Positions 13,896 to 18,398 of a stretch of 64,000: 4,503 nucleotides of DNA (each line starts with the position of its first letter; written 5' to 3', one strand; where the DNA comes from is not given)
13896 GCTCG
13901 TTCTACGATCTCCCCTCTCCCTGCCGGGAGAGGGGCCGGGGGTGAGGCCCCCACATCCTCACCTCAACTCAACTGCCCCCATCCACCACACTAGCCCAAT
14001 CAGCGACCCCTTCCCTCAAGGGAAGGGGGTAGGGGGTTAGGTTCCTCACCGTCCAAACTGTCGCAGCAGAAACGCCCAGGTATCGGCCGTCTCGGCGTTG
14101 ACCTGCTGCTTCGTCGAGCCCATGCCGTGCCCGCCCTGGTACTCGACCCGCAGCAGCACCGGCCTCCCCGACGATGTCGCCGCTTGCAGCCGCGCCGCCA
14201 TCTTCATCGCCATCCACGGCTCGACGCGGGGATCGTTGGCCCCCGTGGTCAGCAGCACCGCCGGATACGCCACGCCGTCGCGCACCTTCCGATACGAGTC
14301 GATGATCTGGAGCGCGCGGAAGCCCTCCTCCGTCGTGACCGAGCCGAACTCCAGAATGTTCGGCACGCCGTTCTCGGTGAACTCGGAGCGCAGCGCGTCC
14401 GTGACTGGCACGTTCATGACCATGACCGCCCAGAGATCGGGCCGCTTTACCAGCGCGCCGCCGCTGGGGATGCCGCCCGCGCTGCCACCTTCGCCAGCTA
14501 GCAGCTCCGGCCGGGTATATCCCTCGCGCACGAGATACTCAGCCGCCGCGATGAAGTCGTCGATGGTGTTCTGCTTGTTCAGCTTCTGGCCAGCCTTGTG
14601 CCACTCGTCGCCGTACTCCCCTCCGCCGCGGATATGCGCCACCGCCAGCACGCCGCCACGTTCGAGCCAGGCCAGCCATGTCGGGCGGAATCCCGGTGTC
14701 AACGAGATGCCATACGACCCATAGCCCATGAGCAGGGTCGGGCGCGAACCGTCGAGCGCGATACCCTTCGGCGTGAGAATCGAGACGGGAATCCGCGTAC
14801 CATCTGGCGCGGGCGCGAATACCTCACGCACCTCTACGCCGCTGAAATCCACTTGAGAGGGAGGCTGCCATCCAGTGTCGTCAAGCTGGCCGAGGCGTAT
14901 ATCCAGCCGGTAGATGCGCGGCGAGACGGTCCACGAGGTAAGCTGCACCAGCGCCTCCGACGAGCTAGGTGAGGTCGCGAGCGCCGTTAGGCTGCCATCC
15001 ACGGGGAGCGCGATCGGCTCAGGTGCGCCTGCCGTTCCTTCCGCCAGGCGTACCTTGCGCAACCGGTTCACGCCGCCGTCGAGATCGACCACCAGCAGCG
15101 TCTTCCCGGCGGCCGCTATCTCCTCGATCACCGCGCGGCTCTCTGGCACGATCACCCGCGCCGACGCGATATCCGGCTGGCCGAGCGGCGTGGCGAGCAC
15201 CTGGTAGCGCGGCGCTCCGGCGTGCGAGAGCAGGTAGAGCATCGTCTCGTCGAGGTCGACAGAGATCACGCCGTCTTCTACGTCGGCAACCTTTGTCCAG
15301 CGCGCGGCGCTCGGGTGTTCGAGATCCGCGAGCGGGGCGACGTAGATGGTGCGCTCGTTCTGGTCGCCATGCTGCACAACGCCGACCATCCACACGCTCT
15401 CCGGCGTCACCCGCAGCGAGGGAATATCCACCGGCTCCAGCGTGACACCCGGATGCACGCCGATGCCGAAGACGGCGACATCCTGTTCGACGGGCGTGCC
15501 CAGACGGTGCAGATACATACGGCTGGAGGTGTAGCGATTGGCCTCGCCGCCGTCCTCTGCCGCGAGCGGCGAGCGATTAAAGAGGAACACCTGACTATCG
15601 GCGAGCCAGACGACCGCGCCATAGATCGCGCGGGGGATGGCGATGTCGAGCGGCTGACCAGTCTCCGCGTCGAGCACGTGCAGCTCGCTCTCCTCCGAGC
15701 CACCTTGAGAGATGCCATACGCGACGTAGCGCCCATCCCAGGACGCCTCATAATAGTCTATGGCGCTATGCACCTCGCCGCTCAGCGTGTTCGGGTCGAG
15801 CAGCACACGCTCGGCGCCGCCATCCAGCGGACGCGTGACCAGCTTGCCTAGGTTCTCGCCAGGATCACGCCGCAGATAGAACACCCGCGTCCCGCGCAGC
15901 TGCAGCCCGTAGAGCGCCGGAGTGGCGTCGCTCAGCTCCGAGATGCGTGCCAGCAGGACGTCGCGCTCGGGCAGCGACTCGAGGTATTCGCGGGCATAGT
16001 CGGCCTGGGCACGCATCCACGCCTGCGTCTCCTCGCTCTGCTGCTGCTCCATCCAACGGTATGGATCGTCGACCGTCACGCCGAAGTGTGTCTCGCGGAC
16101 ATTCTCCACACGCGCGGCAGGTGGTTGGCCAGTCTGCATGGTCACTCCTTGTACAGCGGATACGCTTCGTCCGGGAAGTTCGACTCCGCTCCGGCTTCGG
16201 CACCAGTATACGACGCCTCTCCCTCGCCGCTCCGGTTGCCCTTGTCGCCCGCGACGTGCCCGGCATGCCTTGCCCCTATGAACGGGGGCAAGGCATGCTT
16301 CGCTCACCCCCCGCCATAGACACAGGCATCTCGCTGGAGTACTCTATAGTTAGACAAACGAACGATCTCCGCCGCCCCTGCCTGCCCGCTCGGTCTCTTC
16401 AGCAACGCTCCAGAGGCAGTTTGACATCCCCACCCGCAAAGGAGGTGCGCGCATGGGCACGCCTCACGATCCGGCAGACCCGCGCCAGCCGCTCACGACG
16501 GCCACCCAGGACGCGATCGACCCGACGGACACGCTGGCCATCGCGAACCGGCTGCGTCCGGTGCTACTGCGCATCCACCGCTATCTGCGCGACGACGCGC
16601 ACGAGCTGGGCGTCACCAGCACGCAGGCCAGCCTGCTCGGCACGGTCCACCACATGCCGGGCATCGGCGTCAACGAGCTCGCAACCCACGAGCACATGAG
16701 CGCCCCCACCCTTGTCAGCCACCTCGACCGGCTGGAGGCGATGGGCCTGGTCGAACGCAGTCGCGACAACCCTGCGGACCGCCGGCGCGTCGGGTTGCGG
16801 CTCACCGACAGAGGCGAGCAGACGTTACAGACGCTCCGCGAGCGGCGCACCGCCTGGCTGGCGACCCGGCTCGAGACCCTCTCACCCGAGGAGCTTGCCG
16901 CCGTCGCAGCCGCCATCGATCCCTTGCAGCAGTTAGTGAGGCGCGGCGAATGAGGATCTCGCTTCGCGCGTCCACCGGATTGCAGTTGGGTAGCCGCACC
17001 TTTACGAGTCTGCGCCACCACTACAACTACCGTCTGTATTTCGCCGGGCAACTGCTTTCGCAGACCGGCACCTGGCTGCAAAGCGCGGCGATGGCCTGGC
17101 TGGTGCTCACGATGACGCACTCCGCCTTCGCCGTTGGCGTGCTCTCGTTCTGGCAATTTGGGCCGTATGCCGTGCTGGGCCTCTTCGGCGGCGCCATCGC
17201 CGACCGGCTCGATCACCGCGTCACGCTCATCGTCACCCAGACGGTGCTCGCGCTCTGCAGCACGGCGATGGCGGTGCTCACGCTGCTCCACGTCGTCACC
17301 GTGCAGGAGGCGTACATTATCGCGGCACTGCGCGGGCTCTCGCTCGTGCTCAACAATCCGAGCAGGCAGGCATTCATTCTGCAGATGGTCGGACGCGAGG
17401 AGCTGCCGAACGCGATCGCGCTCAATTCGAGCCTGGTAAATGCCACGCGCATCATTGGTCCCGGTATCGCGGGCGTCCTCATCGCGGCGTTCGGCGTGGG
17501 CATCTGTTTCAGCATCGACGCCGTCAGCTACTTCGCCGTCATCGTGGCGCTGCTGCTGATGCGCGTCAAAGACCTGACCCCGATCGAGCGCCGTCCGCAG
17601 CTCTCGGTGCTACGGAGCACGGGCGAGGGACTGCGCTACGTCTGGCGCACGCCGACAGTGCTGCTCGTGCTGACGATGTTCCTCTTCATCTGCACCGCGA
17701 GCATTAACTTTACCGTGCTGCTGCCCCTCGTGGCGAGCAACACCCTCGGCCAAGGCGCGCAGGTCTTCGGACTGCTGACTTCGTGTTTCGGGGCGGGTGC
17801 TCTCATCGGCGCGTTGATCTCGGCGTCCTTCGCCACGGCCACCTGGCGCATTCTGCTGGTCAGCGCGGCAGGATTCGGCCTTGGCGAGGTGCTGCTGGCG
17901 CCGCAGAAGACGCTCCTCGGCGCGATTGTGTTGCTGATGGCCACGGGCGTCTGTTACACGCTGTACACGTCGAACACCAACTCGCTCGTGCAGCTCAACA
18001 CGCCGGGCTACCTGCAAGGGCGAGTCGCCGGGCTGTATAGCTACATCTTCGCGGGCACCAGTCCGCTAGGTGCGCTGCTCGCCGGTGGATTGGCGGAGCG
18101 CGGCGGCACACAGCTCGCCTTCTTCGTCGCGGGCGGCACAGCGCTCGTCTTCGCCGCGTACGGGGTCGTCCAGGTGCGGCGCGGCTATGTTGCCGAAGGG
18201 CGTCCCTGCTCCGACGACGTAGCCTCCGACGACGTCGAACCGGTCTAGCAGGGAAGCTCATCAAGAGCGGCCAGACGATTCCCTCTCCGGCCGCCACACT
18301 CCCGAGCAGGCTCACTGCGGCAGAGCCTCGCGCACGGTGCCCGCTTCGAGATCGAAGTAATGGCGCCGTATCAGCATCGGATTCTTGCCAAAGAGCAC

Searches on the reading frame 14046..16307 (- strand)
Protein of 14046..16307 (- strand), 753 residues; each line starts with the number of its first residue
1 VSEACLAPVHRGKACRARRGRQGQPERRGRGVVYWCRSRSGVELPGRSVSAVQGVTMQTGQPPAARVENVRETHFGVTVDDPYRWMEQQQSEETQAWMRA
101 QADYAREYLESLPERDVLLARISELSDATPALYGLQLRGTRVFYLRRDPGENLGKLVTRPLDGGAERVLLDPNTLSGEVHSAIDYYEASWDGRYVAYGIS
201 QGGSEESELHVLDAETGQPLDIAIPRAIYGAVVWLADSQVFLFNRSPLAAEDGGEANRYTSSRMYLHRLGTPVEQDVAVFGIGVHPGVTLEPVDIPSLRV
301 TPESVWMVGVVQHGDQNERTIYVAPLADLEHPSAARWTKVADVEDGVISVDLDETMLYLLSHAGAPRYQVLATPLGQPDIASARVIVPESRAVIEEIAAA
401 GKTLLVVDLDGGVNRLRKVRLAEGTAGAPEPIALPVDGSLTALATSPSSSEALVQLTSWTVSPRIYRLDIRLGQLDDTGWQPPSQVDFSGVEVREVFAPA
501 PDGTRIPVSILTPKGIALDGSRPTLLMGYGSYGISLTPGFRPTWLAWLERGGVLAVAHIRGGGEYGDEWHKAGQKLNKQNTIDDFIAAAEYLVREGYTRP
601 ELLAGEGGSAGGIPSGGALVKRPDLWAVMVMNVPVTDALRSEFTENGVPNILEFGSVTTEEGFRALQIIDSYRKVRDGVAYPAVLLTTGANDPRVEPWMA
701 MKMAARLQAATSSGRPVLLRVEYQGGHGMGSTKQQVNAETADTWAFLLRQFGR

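Call 22: search_protein_families(library=pfam, proteins=[window:14046-16307:-], max_evalue=0.00001)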
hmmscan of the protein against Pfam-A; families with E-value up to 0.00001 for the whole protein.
window:14046-16307:- (753 aa): 2 families
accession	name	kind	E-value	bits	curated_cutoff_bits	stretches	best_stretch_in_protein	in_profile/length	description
PF02897.21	Peptidase_S9_N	-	1.6e-61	208.7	24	1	62-474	1-407/414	Prolyl oligopeptidase, N-terminal beta-propeller domain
PF00326.27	Peptidase_S9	-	3e-50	171.1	22.6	1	543-752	5-211/213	Prolyl oligopeptidase family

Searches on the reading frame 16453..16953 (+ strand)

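Call 23: search_protein_families(library=pfam, proteins=[window:16453-16953:+], max_evalue=0.00001)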
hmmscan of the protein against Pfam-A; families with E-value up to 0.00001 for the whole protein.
window:16453-16953:+ (166 aa): 2 families
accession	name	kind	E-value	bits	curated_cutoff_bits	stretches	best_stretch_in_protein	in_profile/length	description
PF01047.28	MarR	-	6.2e-13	48.9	24.6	1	55-113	2-59/59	MarR family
PF12802.13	MarR_2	-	3.1e-11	43.7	27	1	52-112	1-61/61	MarR family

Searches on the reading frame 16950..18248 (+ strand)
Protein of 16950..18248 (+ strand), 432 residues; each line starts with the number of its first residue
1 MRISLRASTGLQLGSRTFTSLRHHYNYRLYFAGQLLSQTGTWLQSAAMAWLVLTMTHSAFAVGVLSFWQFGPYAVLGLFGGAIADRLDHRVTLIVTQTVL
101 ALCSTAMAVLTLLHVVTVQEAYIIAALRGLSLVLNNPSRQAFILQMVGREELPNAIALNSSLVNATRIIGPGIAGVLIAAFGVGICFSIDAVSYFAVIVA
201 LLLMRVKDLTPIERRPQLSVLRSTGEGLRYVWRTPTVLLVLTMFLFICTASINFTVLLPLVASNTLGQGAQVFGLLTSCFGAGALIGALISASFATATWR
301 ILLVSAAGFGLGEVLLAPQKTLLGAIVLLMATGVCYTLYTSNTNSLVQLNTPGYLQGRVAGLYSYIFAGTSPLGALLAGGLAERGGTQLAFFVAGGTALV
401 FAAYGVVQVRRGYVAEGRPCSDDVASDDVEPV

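Call 23: search_protein_families(library=pfam, proteins=[window:16950-18248:+], max_evalue=0.00001)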
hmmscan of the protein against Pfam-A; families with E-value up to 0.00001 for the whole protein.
window:16950-18248:+ (432 aa): 2 families
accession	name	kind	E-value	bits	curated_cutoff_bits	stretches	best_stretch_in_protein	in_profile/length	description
PF05977.19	MFS_3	-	2e-59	201.9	27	1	17-403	3-387/524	Transmembrane secretion effector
PF07690.21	MFS_1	-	2.9e-37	128.8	33.4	2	31-367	2-339/347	Major Facilitator Superfamily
